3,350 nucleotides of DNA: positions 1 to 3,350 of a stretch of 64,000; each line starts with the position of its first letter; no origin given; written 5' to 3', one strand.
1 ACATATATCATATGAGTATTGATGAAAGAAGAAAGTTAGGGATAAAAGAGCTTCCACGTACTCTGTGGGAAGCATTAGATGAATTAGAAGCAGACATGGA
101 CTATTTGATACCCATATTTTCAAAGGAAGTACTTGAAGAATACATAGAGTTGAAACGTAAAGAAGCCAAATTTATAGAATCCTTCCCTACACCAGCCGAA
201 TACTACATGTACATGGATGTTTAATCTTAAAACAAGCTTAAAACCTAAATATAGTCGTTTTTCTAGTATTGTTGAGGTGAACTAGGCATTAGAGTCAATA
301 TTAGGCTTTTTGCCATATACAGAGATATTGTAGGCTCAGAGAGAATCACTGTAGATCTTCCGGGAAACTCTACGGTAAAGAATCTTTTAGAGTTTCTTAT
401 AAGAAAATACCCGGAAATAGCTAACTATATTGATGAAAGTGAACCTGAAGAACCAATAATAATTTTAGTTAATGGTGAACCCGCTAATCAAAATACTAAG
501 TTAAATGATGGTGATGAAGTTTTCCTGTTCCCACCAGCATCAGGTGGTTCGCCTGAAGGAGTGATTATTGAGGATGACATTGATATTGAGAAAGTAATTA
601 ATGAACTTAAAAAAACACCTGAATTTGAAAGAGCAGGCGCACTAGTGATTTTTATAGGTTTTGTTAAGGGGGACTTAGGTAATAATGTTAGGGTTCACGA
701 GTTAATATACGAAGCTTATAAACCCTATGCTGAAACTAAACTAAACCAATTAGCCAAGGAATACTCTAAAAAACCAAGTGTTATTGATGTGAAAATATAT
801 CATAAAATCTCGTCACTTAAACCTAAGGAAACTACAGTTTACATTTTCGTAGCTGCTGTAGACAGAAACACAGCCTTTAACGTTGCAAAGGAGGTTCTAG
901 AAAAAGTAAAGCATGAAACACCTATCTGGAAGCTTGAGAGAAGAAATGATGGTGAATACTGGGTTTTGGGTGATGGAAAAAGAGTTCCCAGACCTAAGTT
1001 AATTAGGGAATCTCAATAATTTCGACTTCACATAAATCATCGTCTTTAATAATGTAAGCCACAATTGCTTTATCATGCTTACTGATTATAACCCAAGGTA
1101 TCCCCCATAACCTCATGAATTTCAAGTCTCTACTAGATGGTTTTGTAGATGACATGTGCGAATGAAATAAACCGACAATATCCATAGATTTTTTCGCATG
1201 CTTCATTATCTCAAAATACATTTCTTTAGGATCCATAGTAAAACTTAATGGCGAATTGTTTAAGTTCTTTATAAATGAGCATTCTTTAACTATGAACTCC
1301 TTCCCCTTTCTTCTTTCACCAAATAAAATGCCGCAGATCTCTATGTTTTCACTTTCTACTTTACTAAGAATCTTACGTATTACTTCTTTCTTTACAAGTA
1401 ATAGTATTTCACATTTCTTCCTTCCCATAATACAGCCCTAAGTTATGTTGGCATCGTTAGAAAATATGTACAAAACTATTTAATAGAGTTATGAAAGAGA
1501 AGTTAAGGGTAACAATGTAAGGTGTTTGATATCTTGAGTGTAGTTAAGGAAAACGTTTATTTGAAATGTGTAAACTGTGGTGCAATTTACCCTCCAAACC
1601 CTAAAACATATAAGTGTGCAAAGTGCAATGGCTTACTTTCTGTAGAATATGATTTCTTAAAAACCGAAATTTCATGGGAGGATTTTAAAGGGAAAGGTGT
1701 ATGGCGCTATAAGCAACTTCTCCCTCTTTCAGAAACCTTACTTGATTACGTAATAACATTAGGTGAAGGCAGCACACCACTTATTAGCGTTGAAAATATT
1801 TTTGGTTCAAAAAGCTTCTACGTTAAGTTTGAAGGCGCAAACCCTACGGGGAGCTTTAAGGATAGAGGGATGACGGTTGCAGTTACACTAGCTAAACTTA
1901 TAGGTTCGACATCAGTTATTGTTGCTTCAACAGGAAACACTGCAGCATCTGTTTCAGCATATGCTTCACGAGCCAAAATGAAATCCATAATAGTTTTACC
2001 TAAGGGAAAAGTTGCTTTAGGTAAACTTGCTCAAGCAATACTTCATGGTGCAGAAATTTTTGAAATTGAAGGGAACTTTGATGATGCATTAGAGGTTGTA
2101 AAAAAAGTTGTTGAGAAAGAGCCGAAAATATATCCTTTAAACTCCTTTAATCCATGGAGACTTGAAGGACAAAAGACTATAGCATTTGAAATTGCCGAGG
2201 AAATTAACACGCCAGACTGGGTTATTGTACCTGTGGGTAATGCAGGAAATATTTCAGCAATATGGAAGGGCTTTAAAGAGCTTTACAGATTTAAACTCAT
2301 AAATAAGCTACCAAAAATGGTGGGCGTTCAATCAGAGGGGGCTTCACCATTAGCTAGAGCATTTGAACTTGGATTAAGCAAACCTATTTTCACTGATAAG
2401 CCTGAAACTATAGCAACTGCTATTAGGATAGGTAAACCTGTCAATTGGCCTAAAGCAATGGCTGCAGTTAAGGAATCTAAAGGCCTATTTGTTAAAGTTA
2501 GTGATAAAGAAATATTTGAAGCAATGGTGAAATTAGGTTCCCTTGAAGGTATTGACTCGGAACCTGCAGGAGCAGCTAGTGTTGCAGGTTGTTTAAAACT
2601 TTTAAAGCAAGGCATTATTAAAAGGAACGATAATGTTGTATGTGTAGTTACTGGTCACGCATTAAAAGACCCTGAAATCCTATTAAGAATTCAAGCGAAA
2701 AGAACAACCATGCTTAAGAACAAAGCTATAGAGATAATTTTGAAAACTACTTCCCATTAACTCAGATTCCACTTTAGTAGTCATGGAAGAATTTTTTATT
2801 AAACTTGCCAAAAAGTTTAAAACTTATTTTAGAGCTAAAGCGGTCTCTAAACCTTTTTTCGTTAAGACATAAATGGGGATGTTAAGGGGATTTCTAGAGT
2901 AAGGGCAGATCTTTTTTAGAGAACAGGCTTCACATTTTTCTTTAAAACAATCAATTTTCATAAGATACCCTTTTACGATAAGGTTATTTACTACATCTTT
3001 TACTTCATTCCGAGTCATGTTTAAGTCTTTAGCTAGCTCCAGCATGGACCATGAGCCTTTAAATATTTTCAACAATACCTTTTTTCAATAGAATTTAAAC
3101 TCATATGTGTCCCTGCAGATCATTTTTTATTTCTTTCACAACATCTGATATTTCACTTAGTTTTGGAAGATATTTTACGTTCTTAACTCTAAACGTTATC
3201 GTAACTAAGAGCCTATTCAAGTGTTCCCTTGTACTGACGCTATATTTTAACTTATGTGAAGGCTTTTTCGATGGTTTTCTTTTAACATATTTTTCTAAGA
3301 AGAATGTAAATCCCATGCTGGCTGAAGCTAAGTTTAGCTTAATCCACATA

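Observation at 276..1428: MoaD-MoaE linear fusion lacking a canonical start codon, overlapping a JAMM/MPN+ protease: candidate Ubl-processing module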

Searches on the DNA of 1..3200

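Call 61: search_rna_families(source=window, start=1, end=3200, threshold=evalue, max_evalue=1)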
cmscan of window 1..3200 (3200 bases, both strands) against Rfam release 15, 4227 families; matches with E-value up to 1: 1.
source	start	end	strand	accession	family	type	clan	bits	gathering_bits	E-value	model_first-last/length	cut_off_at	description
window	2496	2610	+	RF01429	snoR130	Gene; snRNA; snoRNA; CD-box;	-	24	40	0.28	1-122/122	no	small nucleolar RNA snoR130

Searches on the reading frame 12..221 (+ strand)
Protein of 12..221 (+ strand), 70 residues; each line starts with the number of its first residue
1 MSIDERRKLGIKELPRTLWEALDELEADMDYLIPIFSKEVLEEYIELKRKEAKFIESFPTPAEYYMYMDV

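Call 6: search_protein_families(library=pfam, proteins=[window:12-221:+], max_evalue=0.01)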
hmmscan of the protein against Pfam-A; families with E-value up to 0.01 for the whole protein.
window:12-221:+ (70 aa): 1 family
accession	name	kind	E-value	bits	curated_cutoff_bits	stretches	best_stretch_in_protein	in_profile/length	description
PF00120.29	Gln-synt_C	-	1.9e-12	47.3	24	1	5-67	283-344/344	Glutamine synthetase, catalytic domain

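Call 7: search_protein_families(library=ncbifam, proteins=[window:12-221:+], max_evalue=0.01)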
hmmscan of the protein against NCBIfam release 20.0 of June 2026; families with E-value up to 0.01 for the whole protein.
window:12-221:+ (70 aa): 4 families
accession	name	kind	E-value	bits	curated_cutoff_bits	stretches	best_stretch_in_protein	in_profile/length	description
TIGR00653.1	GlnA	equivalog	2e-15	56.5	429.15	1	1-69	394-462/462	type I glutamate--ammonia ligase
NF045547.1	GGputSyn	equivalog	1.2e-06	27.5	650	1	2-53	378-428/438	gamma-glutamylputrescine synthetase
NF007006.0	PRK09469.1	equivalog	4.2e-06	25.6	845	1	11-69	408-468/469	glutamate--ammonia ligase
TIGR03105.1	gln_synth_III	equivalog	1.4e-05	23.8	469.6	1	4-53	371-419/435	type III glutamate--ammonia ligase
